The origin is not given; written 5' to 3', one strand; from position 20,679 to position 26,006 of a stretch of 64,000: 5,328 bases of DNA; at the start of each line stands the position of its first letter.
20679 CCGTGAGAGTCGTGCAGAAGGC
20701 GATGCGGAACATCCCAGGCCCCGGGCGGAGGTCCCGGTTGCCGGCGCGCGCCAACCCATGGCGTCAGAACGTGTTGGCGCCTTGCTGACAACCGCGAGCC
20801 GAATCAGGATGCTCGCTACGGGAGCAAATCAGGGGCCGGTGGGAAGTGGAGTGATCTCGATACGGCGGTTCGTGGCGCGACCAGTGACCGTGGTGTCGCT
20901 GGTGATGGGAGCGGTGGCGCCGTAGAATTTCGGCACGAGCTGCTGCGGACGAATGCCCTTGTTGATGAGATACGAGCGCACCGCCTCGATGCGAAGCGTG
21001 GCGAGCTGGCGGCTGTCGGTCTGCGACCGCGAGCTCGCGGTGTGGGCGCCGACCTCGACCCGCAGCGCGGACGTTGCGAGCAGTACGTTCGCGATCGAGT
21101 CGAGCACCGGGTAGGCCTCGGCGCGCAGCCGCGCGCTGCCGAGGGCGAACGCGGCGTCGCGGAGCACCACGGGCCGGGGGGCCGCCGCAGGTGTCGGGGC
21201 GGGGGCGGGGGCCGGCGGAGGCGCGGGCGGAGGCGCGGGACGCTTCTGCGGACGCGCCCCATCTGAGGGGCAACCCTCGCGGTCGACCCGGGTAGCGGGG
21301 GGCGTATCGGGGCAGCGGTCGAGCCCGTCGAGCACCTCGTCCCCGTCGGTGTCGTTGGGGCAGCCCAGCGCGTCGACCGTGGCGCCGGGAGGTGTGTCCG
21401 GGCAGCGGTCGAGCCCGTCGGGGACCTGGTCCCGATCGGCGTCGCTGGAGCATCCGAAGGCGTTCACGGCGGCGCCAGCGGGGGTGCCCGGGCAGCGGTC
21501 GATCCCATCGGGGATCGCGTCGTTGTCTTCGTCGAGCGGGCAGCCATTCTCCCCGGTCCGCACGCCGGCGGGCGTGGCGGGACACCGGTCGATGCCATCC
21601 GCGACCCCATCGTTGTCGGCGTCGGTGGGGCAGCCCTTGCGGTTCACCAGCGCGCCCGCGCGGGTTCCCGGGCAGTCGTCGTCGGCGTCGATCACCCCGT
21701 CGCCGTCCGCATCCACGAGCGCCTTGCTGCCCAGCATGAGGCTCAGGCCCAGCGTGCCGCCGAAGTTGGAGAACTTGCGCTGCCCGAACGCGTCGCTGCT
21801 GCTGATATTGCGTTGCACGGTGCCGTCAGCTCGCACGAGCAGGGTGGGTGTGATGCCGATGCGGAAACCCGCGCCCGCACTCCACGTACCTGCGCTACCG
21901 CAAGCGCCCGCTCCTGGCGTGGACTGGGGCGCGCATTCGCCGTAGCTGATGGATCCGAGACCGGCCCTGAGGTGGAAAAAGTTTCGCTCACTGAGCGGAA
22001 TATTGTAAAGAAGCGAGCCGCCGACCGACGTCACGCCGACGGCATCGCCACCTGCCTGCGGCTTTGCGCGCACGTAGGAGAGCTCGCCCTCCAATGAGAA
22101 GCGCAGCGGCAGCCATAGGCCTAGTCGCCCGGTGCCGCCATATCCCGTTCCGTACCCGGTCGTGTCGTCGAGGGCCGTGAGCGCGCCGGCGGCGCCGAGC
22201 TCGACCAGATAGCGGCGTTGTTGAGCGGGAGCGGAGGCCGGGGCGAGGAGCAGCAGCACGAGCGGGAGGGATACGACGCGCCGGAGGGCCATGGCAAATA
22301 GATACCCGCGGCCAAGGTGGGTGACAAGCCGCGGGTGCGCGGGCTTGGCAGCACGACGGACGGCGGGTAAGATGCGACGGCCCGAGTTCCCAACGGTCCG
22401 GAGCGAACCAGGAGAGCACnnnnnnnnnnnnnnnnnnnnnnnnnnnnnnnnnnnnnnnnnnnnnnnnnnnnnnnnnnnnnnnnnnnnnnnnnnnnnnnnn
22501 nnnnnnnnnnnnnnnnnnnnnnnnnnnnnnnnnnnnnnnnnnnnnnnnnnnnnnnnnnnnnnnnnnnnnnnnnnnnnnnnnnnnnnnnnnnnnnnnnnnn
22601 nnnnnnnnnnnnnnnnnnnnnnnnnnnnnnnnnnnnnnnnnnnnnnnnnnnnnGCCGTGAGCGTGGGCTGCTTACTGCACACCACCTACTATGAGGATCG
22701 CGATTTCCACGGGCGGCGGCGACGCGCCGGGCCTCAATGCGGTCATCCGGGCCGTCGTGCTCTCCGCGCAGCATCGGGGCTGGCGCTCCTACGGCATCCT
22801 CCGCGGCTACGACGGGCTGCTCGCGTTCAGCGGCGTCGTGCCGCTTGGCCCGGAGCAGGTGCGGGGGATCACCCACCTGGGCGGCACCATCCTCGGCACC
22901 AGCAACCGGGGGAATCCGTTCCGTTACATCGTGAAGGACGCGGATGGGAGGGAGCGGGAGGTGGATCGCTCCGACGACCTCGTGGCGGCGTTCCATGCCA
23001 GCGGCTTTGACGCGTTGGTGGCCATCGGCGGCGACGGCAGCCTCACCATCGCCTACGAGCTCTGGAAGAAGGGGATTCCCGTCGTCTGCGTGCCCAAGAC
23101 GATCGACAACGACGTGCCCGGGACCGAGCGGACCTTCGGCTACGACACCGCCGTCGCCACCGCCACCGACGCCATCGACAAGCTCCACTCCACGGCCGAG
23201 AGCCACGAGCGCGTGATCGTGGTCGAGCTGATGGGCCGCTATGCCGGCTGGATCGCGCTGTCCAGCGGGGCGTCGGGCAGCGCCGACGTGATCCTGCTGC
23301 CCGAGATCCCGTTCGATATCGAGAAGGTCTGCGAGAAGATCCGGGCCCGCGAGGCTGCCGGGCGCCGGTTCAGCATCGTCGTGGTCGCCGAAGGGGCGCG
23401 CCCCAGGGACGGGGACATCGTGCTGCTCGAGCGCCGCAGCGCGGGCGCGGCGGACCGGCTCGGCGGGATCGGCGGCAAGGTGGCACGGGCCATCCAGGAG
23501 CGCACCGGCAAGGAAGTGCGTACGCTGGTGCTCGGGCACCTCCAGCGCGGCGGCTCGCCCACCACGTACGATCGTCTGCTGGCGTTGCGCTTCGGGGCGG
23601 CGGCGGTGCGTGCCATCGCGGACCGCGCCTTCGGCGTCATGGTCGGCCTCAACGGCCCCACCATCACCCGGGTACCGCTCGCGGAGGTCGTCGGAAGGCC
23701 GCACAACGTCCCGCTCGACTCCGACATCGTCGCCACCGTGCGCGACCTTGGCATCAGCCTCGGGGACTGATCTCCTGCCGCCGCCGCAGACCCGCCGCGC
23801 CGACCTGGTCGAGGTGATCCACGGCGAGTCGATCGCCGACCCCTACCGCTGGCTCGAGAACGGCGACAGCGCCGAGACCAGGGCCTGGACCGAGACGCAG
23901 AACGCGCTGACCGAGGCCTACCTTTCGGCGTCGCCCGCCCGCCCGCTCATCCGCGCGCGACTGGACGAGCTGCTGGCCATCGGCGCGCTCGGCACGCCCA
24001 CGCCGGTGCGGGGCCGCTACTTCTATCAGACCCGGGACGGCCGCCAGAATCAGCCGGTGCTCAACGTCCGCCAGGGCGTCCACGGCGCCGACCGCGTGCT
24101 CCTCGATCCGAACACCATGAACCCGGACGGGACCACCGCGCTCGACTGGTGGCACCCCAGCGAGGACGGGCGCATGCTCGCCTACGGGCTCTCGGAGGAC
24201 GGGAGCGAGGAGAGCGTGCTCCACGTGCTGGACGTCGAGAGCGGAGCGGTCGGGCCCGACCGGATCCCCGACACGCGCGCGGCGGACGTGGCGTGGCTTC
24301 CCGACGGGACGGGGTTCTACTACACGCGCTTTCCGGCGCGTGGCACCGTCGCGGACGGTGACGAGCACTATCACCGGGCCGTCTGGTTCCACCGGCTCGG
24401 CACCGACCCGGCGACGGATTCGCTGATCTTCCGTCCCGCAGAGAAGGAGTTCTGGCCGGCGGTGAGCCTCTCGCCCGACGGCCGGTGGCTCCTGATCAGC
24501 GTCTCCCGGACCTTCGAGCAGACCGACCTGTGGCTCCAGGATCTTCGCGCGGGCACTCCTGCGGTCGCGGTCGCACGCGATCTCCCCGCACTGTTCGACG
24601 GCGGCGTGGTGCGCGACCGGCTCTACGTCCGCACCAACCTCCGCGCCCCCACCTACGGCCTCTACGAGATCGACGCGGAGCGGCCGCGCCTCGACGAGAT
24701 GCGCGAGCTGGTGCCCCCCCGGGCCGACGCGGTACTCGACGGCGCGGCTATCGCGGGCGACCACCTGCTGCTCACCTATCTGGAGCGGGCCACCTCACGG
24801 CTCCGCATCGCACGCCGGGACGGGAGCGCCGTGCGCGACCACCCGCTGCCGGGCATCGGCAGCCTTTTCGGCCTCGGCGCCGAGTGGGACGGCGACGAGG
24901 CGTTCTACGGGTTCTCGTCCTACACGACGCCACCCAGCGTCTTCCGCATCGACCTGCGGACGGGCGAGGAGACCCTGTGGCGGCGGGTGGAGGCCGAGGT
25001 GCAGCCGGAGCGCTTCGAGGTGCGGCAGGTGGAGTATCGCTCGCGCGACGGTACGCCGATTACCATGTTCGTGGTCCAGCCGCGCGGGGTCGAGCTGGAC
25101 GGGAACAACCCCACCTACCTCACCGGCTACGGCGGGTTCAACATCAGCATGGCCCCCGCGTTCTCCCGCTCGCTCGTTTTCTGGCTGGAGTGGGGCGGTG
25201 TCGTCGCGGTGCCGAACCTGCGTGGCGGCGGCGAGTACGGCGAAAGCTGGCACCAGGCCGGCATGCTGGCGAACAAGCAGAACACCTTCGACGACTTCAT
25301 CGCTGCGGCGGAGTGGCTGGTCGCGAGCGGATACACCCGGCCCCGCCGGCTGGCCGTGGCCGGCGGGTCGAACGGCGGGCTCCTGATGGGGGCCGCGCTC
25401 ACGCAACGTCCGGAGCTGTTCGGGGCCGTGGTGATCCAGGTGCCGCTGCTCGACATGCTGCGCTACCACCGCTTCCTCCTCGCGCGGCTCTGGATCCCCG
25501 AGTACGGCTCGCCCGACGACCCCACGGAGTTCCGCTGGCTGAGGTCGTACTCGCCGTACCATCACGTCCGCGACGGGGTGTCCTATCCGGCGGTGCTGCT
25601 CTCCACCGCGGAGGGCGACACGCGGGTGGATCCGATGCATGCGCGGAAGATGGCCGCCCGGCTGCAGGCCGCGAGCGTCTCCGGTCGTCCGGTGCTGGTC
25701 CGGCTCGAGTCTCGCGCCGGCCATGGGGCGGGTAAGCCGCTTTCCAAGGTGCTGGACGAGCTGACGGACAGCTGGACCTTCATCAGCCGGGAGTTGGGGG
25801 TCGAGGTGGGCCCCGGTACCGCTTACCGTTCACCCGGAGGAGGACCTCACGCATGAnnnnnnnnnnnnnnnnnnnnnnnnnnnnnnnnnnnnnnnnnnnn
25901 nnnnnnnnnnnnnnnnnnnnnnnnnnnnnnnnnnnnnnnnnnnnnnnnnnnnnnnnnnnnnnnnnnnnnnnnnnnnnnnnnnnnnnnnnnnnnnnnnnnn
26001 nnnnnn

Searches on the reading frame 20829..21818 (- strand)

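Call 41: search_protein_families(library=pfam, proteins=[window:20829-21818:-], max_evalue=0.0001)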
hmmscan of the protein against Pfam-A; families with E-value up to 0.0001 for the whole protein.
window:20829-21818:- (329 aa): 2 families
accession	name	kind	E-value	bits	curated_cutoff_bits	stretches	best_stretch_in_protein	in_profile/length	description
PF00691.25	OmpA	-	3e-16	60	27.2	1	224-318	2-98/98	OmpA family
PF02412.23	TSP_3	-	7.3e-13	48.4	25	0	63-83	12-32/36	Thrombospondin type 3 repeat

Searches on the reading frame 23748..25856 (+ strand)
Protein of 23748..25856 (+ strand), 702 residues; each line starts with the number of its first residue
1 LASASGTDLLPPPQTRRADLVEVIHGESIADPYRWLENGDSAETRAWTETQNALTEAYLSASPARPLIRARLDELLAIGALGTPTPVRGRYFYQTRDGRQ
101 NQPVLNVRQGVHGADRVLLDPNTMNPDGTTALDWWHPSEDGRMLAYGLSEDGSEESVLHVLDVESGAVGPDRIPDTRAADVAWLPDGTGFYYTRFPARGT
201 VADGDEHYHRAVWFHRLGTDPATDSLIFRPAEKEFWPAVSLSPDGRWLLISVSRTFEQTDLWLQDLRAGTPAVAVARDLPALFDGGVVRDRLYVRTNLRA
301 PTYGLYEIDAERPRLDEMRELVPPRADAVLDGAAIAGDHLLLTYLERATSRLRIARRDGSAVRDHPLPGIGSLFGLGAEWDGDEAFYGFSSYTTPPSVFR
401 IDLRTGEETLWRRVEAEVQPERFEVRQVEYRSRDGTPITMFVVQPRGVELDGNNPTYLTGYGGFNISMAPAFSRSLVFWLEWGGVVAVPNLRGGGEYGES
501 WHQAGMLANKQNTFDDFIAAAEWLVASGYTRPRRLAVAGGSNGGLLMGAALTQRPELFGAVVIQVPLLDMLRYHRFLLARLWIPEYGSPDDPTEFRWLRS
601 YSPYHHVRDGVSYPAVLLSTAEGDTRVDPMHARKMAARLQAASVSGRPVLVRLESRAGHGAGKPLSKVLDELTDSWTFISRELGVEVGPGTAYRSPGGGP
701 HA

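Call 40: search_protein_families(library=pfam, proteins=[window:23748-25856:+], max_evalue=0.0001)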
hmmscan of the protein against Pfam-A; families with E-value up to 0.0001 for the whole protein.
window:23748-25856:+ (702 aa): 2 families
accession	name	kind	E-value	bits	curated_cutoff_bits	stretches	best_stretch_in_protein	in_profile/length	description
PF02897.21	Peptidase_S9_N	-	2.3e-97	326.8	24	1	13-412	1-412/414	Prolyl oligopeptidase, N-terminal beta-propeller domain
PF00326.27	Peptidase_S9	-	9.2e-58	195.7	22.6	1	471-684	2-211/213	Prolyl oligopeptidase family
